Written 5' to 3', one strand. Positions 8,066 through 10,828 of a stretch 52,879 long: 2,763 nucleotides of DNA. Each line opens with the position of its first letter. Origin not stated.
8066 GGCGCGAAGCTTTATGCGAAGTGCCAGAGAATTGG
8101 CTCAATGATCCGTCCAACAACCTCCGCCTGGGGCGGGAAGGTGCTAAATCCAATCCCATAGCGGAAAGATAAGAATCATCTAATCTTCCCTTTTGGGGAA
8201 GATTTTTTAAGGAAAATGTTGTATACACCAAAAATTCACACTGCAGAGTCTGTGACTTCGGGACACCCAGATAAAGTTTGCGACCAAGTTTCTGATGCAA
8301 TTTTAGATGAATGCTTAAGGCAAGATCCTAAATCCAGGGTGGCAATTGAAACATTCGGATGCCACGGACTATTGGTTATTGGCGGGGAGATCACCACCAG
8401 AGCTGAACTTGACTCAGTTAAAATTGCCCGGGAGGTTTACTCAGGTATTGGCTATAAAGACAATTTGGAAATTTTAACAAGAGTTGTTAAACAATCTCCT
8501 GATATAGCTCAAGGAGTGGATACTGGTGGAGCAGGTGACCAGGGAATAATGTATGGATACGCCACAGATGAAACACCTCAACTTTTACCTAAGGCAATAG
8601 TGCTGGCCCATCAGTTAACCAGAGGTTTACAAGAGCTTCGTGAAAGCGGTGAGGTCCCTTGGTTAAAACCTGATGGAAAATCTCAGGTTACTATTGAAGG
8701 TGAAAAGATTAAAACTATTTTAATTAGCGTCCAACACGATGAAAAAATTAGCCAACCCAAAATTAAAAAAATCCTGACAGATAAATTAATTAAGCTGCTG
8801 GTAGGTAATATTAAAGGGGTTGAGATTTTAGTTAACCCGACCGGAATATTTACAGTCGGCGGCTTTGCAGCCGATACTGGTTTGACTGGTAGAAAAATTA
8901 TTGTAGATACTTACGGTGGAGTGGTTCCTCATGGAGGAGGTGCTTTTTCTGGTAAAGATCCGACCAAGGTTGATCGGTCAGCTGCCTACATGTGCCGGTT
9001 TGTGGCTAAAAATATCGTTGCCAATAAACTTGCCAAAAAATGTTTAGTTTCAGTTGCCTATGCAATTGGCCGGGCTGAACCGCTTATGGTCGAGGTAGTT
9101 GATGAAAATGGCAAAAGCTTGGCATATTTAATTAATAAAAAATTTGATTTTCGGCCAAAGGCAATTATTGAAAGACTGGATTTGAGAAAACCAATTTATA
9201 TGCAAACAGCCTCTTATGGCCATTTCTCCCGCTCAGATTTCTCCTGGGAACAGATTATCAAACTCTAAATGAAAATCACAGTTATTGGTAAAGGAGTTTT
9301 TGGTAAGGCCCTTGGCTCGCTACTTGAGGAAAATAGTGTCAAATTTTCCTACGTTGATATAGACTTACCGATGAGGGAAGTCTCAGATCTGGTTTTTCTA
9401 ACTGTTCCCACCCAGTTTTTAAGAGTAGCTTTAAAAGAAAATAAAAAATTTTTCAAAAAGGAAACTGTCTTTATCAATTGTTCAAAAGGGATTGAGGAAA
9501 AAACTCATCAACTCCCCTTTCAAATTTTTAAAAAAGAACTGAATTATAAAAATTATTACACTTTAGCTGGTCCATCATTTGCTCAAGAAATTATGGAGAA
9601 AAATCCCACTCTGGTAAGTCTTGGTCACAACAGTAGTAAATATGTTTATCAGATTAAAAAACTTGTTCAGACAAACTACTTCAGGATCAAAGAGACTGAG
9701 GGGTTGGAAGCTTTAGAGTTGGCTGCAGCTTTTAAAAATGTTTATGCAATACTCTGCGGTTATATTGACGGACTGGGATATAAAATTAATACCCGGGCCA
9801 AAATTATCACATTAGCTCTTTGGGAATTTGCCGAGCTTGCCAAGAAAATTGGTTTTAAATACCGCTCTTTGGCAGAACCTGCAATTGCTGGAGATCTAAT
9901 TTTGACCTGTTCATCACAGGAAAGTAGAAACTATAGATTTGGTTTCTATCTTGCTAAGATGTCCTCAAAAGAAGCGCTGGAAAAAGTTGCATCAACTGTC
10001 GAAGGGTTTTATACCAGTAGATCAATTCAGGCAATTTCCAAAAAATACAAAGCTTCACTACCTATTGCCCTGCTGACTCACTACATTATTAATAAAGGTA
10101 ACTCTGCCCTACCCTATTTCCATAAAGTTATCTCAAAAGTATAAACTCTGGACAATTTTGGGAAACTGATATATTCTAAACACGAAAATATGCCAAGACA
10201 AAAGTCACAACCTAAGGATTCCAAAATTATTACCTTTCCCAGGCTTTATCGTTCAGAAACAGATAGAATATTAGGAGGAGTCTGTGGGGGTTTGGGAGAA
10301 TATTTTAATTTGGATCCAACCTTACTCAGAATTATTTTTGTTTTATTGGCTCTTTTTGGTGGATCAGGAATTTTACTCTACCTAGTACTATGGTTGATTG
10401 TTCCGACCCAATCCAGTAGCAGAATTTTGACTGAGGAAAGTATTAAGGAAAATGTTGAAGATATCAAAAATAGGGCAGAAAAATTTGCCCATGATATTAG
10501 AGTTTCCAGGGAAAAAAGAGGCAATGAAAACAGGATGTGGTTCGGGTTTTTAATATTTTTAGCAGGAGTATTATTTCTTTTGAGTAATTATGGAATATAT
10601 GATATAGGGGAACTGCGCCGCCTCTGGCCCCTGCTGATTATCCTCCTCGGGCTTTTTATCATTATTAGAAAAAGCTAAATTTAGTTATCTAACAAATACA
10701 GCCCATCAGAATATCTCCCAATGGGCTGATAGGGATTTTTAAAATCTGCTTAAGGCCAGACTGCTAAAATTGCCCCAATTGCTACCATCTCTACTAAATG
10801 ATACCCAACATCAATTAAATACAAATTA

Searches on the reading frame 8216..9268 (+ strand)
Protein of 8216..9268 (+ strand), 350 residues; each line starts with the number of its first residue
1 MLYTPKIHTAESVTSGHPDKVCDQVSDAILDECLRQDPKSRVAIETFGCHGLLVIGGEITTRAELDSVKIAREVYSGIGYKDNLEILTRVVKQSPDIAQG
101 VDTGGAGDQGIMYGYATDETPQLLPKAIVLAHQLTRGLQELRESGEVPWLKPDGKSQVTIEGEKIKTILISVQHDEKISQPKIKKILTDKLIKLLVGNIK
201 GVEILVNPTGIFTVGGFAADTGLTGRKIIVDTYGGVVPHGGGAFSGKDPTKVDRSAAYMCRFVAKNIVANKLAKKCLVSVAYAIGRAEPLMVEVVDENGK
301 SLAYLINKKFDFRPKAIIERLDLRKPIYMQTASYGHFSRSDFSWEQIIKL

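Call 12: find_related_loci(query=window:8216-9265:+, collection=genome_contigs, flank=1500)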
Query window:8216-9265:+ (350 aa) in genome_contigs; peptide patterns used: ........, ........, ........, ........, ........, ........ (x = any residue, [..] = any of these).
600 stretches matched a pattern (row limit reached: there are more); 595 encode a relative of the query (tblastn E <= 1e-3); the best 80 are kept; 80 distinct loci.
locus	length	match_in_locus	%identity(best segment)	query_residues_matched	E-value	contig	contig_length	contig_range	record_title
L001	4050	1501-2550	70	1-350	5e-170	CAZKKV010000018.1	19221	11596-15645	MAG TPA_asm: uncultured Gammaproteobacteria bacterium isolate SRP178699_co2_502 genome assembly, contig: NODE_2040_lengt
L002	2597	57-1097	67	1-347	3e-174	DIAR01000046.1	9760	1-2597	MAG TPA_asm: Candidatus Woesebacteria bacterium UBA5073 UBA5073_contig_129363, whole genome shotgun sequence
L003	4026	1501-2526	67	6-347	5e-166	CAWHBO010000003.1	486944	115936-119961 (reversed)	MAG: Candidatus Parcubacteria bacterium isolate MFD00905.bin.2.44 genome assembly, contig: contig_32216, whole genome sh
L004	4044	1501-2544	69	1-350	3e-162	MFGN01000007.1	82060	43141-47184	MAG: Candidatus Falkowbacteria bacterium RIFOXYD12_FULL_34_57 rifoxyd3_full_scaffold_156, whole genome shotgun sequence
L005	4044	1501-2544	67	1-348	5e-163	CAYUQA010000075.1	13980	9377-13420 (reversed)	MAG TPA_asm: uncultured Candidatus Saccharibacteria bacterium isolate binchicken_co203_53 genome assembly, contig: k141_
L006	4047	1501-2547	66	2-350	2e-162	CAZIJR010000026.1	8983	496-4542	MAG TPA_asm: uncultured Candidatus Saccharibacteria bacterium isolate SRP178699_co1_410 genome assembly, contig: NODE_10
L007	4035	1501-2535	66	6-350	4e-161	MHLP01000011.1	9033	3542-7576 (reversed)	MAG: Candidatus Lloydbacteria bacterium RIFCSPLOWO2_01_FULL_50_20 rifcsplowo2_01_scaffold_20461, whole genome shotgun se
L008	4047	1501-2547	66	2-350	2e-160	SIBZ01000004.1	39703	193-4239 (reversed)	MAG: Candidatus Taylorbacteria bacterium isolate Baikal-deep-G190 BACOMB-C4273, whole genome shotgun sequence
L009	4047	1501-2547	66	2-350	4e-159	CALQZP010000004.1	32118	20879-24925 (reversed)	MAG: Candidatus Nomurabacteria bacterium isolate MaH-04nov19-71 genome assembly, contig: MaH-04nov19-C3234, whole genome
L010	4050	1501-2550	64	1-350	1e-157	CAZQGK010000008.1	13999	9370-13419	MAG TPA_asm: uncultured Candidatus Saccharibacteria bacterium isolate ERP113451_co1_332 genome assembly, contig: NODE_51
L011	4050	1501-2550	63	1-350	5e-155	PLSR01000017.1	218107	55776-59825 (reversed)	MAG: Candidatus Kaiserbacteria bacterium isolate bog_1339 73.20120700_S1D.328_contig_48407, whole genome shotgun sequenc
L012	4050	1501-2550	63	1-350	2e-154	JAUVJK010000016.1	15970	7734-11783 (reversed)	MAG: Candidatus Moraniibacteriota bacterium isolate CSMAG_452 CSMAG_452_k127_799258_length_15970_cov_21.0000, whole geno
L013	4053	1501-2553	65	1-350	2e-153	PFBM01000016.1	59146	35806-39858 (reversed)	MAG: Candidatus Kaiserbacteria bacterium CG10_big_fil_rev_8_21_14_0_10_59_10 CG10_8_21_14_0.10_scaffold_279_c, whole gen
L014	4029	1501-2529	64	7-348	1e-152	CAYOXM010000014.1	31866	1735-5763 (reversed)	MAG TPA_asm: uncultured Gammaproteobacteria bacterium isolate SRP237561_co1_396 genome assembly, contig: NODE_2048_lengt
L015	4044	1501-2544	63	1-347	1e-152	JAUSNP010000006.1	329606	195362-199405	MAG: Candidatus Moraniibacteriota bacterium isolate E19_metabat.bin.91 E19_k141_503813, whole genome shotgun sequence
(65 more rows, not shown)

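Call 17: find_related_loci(query=window:8216-9265:+, collection=metagenome_contigs, flank=1000)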
Query window:8216-9265:+ (350 aa) in metagenome_contigs; peptide patterns used: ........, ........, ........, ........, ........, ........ (x = any residue, [..] = any of these).
600 stretches matched a pattern (row limit reached: there are more); 592 encode a relative of the query (tblastn E <= 1e-3); the best 80 are kept; 80 distinct loci.
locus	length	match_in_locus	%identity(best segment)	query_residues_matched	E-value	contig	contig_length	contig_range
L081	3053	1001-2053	71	1-349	5e-177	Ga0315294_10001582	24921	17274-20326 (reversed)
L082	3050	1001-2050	70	1-350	2e-176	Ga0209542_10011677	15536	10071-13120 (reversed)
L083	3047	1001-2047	70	2-350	2e-178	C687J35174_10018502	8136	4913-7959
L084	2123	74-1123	70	1-347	1e-180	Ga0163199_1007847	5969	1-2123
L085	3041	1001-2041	69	1-348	6e-174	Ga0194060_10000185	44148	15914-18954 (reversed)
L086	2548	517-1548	71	6-349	4e-178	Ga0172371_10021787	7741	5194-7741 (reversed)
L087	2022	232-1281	69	1-350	0e+0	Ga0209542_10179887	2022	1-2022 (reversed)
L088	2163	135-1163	69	1-344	5e-174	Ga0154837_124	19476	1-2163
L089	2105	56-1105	67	1-350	1e-176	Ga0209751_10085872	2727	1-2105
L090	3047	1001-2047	67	1-348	6e-166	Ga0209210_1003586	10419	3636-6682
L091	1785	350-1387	68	6-350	8e-178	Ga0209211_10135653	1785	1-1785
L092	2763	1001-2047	66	2-350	4e-169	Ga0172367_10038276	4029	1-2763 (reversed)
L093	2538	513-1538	68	6-347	5e-169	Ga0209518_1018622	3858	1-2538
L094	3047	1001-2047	67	1-348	2e-163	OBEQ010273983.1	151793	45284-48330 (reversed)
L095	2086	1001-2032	68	8-350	2e-168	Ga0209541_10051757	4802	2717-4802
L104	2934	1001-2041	65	4-350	2e-159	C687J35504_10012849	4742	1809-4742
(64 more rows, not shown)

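Call 22: find_homologous_proteins(query=window:8216-9265:+, max_evalue=1e-100)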
Query window:8216-9265:+ (350 aa): 5440 proteins with E <= 1e-100 among 8000 candidates; the best 120 are listed.
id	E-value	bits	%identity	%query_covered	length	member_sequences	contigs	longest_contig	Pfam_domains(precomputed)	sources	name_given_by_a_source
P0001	6.7e-230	780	100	100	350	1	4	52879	PF00438.26,PF02772.22,PF02773.22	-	-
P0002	2.1e-192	657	81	100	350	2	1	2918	PF00438.26,PF02772.22,PF02773.22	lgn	-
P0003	9.9e-191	651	81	100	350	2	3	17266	PF00438.26,PF02772.22,PF02773.22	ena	-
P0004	4.8e-188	642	80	100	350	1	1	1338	PF00438.26,PF02772.22,PF02773.22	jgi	-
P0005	1.5e-181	621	76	100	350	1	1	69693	PF00438.26,PF02772.22,PF02773.22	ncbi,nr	ncbi:methionine adenosyltransferase [Candidatus Daviesbacteria bacterium]|nr:methionine adenosyltran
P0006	2.7e-179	614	75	100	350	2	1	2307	PF00438.26,PF02772.22,PF02773.22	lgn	-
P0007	5.5e-179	613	75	100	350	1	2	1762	PF00438.26,PF02772.22,PF02773.22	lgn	-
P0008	7.9e-178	609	75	100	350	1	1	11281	PF00438.26,PF02772.22,PF02773.22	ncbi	-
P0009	1.6e-177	608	75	100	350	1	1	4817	PF00438.26,PF02772.22,PF02773.22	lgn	-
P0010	4.3e-176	603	73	100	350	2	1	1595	PF00438.26,PF02772.22,PF02773.22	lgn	-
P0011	4.8e-176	603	75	100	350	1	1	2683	PF00438.26,PF02772.22,PF02773.22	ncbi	-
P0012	2.2e-175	601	73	100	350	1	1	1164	PF00438.26,PF02772.22,PF02773.22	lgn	-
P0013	2.3e-175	601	75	99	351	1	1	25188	PF00438.26,PF02772.22,PF02773.22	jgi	jgi:S-adenosylmethionine synthetase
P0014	4.9e-175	600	75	99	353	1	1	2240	PF00438.26,PF02772.22,PF02773.22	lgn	-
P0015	7.8e-175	599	74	100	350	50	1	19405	PF00438.26,PF02772.22,PF02773.22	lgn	-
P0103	2.3e-165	568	69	99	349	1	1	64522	PF00438.26,PF02772.22,PF02773.22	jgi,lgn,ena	-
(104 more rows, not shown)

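Call 23: find_encoding_contigs(protein=P0002, flank=800, max_places=2)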
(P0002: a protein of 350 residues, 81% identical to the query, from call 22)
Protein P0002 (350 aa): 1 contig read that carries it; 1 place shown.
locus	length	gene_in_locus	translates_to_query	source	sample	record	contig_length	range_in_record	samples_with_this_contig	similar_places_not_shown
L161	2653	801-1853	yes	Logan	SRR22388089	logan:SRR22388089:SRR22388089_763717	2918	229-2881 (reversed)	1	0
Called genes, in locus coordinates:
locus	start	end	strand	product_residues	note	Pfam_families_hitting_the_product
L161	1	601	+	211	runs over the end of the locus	?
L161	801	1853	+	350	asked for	PF00438:S-AdoMet_synt_N, PF02772:S-AdoMet_synt_M, PF02773:S-AdoMet_synt_C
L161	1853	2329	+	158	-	PF04024:PspC, PF18917:LiaI-LiaF-like_TM1, PF22570:LiaF-TM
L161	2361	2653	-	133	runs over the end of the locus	PF08570:DUF1761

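Call 24: find_encoding_contigs(protein=P0003, flank=800, max_places=3)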
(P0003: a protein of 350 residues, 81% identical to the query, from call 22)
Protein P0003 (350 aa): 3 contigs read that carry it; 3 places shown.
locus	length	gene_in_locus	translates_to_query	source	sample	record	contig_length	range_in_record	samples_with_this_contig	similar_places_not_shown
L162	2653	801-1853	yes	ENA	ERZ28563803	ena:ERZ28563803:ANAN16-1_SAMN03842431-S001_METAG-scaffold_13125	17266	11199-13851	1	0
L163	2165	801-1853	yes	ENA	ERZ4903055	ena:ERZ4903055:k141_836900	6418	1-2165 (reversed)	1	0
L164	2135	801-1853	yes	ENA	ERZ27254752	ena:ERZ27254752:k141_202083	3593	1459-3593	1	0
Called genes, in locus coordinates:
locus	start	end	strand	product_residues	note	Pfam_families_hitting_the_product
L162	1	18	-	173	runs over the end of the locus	PF20221:DUF6580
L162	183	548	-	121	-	PF14478:DUF4430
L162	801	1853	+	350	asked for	PF00438:S-AdoMet_synt_N, PF02772:S-AdoMet_synt_M, PF02773:S-AdoMet_synt_C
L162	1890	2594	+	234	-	-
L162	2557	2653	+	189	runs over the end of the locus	PF13238:AAA_18 (weak), PF13521:AAA_28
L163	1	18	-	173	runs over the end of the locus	PF20221:DUF6580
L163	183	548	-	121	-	PF14478:DUF4430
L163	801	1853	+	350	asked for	PF00438:S-AdoMet_synt_N, PF02772:S-AdoMet_synt_M, PF02773:S-AdoMet_synt_C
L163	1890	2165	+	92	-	?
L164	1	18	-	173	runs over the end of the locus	PF20221:DUF6580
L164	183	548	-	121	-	PF14478:DUF4430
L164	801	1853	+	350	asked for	PF00438:S-AdoMet_synt_N, PF02772:S-AdoMet_synt_M, PF02773:S-AdoMet_synt_C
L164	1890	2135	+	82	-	?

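Call 25: find_encoding_contigs(protein=P0004, flank=800, max_places=2)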
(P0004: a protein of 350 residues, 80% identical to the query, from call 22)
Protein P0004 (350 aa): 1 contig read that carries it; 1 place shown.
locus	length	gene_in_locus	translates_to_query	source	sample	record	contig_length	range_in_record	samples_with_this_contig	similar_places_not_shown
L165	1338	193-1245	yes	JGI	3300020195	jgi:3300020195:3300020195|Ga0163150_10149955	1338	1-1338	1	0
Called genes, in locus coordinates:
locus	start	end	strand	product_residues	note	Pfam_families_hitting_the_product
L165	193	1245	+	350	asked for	PF00438:S-AdoMet_synt_N, PF02772:S-AdoMet_synt_M, PF02773:S-AdoMet_synt_C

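Call 26: find_encoding_contigs(protein=P0005, flank=800, max_places=2)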
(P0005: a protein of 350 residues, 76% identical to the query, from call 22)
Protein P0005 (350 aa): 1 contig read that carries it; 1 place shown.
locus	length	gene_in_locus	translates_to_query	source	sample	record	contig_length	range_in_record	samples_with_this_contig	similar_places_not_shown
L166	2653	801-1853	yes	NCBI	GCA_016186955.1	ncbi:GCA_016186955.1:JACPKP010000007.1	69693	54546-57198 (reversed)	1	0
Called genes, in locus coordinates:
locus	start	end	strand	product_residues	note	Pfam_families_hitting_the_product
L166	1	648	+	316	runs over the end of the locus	-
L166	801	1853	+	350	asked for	PF00438:S-AdoMet_synt_N, PF02772:S-AdoMet_synt_M, PF02773:S-AdoMet_synt_C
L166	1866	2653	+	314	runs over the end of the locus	PF09992:NAGPA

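Call 53: find_encoding_contigs(protein=P0006, flank=600, max_places=1)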
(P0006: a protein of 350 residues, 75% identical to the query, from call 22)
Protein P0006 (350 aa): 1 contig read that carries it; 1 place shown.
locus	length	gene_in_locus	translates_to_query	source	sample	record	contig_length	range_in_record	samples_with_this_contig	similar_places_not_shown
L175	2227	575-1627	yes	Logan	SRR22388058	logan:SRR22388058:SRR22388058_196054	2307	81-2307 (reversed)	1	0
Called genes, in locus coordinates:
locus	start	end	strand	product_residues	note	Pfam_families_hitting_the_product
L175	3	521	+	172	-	?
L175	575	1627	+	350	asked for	PF00438:S-AdoMet_synt_N, PF02772:S-AdoMet_synt_M, PF02773:S-AdoMet_synt_C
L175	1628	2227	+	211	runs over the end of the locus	PF01509:TruB_N, PF16198:TruB_C_2 (weak)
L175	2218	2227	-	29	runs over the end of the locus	?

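Call 54: find_encoding_contigs(protein=P0008, flank=600, max_places=1)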
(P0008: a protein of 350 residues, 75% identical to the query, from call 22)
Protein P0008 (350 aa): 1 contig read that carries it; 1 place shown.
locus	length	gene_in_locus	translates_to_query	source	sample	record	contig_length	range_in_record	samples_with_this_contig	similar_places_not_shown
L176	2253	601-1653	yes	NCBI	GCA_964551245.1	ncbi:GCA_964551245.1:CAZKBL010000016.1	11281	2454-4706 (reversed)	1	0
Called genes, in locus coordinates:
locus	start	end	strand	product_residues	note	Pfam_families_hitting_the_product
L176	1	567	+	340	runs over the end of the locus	PF00389:2-Hacid_dh, PF02826:2-Hacid_dh_C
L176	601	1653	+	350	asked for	PF00438:S-AdoMet_synt_N, PF02772:S-AdoMet_synt_M, PF02773:S-AdoMet_synt_C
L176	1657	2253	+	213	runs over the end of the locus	PF01509:TruB_N, PF16198:TruB_C_2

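Call 55: find_encoding_contigs(protein=P0013, flank=600, max_places=1)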
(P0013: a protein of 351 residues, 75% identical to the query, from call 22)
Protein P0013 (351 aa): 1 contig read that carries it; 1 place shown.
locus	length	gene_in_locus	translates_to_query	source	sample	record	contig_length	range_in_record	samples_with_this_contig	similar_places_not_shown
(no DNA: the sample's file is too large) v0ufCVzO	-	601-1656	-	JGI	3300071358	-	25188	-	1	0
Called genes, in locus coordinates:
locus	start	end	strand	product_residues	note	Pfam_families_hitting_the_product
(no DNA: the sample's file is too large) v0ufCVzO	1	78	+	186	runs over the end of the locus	-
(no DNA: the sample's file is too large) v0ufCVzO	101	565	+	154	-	PF00588:SpoU_methylase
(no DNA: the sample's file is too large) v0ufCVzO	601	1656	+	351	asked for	PF00438:S-AdoMet_synt_N, PF02772:S-AdoMet_synt_M, PF02773:S-AdoMet_synt_C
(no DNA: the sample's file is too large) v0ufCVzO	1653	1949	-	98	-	?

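Call 77: search_protein_families(library=pfam, proteins=[window:8216-9268:+], max_evalue=0.001)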
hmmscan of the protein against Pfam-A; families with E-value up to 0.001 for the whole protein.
window:8216-9268:+ (350 aa): 3 families
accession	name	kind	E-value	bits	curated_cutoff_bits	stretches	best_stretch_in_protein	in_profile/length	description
PF02773.21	S-AdoMet_synt_C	-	2.6e-58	196.3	25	1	214-346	1-138/138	S-adenosylmethionine synthetase, C-terminal domain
PF02772.21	S-AdoMet_synt_M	-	5.2e-35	120.6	29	1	105-212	3-120/120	S-adenosylmethionine synthetase, central domain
PF00438.25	S-AdoMet_synt_N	-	5.3e-30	104.3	33.1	1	7-83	3-79/99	S-adenosylmethionine synthetase, N-terminal domain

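Call 84: find_homologous_proteins(query=L104:1001-2041:+, max_evalue=1e-120)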
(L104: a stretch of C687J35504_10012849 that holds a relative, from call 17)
Query L104:1001-2041:+ (347 aa): 3043 proteins with E <= 1e-120 among 8000 candidates; the best 120 are listed.
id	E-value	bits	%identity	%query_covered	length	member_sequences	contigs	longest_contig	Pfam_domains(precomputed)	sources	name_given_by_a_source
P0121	4.6e-230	781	100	100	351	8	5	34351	PF00438.26,PF02772.22,PF02773.22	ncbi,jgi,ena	ncbi:MAG TPA: methionine adenosyltransferase [Candidatus Paceibacterota bacterium]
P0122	4.3e-208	708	89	100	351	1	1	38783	PF00438.26,PF02772.22,PF02773.22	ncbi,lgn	-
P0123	2.9e-190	650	83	99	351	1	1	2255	PF00438.26,PF02772.22,PF02773.22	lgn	-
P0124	8.9e-183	625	79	100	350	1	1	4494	PF00438.26,PF02772.22,PF02773.22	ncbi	-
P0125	7.6e-182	622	80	100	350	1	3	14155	PF00438.26,PF02772.22,PF02773.22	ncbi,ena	-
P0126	1.5e-179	614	78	100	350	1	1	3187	PF00438.26,PF02772.22,PF02773.22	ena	-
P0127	6.7e-179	612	77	99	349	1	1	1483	PF00438.26,PF02772.22,PF02773.22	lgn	-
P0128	9.4e-177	605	76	99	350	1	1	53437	PF00438.26,PF02772.22,PF02773.22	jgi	jgi:S-adenosylmethionine synthetase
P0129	2.3e-175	601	77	99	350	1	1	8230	PF00438.26,PF02772.22,PF02773.22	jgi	jgi:S-adenosylmethionine synthetase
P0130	5.8e-175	599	75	99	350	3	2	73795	PF00438.26,PF02772.22,PF02773.22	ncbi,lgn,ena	ncbi:MAG: methionine adenosyltransferase [Patescibacteria group bacterium]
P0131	1.8e-173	594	75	99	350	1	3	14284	PF00438.26,PF02772.22,PF02773.22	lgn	-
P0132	3.9e-173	593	74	99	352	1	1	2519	PF00438.26,PF02772.22,PF02773.22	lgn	-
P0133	7.9e-170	582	74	99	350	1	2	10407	PF00438.26,PF02772.22,PF02773.22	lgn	-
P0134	6.8e-168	576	72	99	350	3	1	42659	PF00438.26,PF02772.22,PF02773.22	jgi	jgi:S-adenosylmethionine synthetase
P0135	7.8e-168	576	72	99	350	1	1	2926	PF00438.26,PF02772.22,PF02773.22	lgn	-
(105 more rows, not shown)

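Call 85: find_encoding_contigs(protein=P0122, flank=500, max_places=1)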
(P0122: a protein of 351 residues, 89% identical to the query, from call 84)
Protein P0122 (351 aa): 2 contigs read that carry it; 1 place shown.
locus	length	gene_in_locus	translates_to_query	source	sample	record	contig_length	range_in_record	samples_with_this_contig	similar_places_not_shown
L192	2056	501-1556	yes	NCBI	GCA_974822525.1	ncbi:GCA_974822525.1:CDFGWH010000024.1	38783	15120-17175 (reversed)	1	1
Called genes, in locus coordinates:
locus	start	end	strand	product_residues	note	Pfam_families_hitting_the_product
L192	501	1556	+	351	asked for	PF00438:S-AdoMet_synt_N, PF02772:S-AdoMet_synt_M, PF02773:S-AdoMet_synt_C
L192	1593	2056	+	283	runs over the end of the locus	PF12705:PDDEXK_1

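Call 86: find_encoding_contigs(protein=P0123, flank=500, max_places=1)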
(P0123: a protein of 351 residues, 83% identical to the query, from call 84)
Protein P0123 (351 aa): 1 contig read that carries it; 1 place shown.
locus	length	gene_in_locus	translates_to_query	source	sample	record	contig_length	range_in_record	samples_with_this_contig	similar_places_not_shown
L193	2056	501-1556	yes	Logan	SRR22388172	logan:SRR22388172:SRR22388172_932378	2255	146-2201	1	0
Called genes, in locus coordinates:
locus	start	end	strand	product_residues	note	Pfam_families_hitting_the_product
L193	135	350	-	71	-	-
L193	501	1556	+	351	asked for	PF00438:S-AdoMet_synt_N, PF02772:S-AdoMet_synt_M, PF02773:S-AdoMet_synt_C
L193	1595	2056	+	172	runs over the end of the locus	?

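Call 87: find_encoding_contigs(protein=P0125, flank=500, max_places=1)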
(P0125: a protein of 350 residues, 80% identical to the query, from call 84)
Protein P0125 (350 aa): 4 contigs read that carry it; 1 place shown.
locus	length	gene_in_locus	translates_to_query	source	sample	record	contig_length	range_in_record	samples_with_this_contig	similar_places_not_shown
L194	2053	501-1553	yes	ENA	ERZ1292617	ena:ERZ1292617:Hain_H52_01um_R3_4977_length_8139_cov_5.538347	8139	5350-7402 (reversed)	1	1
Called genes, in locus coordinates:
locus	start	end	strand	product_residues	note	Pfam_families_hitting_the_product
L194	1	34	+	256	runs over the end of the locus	?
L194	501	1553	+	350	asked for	PF00438:S-AdoMet_synt_N, PF02772:S-AdoMet_synt_M, PF02773:S-AdoMet_synt_C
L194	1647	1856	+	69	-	-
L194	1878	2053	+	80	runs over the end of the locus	PF05015:HigB-like_toxin (weak)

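Call 88: find_encoding_contigs(protein=P0124, flank=500, max_places=1)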
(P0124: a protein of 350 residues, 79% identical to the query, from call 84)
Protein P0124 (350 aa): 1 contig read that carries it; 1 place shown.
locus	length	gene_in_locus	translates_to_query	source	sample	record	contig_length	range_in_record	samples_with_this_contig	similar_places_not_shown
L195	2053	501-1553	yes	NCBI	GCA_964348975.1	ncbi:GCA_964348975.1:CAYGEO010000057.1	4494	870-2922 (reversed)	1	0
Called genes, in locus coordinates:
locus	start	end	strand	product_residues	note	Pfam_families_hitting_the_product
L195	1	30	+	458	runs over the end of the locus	PF00206:Lyase_1, PF08328:ASL_C, PF10397:ADSL_C (weak)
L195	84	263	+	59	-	-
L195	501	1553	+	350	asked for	PF00438:S-AdoMet_synt_N, PF02772:S-AdoMet_synt_M, PF02773:S-AdoMet_synt_C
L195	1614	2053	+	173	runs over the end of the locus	PF04542:Sigma70_r2, PF08281:Sigma70_r4_2, PF04545:Sigma70_r4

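Call 96: find_encoding_contigs(protein=P0103, flank=500, max_places=2)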
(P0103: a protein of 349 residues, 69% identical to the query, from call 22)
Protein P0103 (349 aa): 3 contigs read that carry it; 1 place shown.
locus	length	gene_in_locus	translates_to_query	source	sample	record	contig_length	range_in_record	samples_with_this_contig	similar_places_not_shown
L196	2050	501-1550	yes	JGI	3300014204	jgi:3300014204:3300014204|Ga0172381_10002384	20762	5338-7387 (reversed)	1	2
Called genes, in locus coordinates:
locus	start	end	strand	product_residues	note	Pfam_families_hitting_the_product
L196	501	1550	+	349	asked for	PF00438:S-AdoMet_synt_N, PF02772:S-AdoMet_synt_M, PF02773:S-AdoMet_synt_C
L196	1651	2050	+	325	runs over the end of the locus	PF01833:TIG (weak)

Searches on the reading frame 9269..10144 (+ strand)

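Call 77: search_protein_families(library=pfam, proteins=[window:9269-10144:+], max_evalue=0.001)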
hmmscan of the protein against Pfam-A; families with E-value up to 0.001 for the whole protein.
window:9269-10144:+ (291 aa): 3 families
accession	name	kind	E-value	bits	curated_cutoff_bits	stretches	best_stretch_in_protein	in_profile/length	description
PF07479.19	NAD_Gly3P_dh_C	-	2.2e-34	119.2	25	1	148-279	4-136/142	NAD-dependent glycerol-3-phosphate dehydrogenase C-terminus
PF01210.29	NAD_Gly3P_dh_N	-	9.6e-23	81.3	23.1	1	38-124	69-156/158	NAD-dependent glycerol-3-phosphate dehydrogenase N-terminus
PF20618.3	GPD_NAD_C_bact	-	3.7e-14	53.5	27.6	1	207-266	3-62/66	Bacterial GPD, NAD-dependent C-terminal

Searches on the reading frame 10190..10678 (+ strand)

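Call 77: search_protein_families(library=pfam, proteins=[window:10190-10678:+], max_evalue=0.001)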
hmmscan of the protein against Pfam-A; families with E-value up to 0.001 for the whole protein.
window:10190-10678:+ (162 aa): 3 families
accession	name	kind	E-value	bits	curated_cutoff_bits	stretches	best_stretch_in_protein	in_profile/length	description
PF04024.17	PspC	-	2.1e-27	95.1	25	1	18-73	2-57/58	PspC domain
PF18917.5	LiaI-LiaF-like_TM1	-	6.3e-07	29.8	27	1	116-158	1-42/42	LiaI-LiaF-like transmembrane region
PF22570.1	LiaF-TM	-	2.8e-06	28.5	27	1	117-161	1-45/98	LiaF transmembrane domain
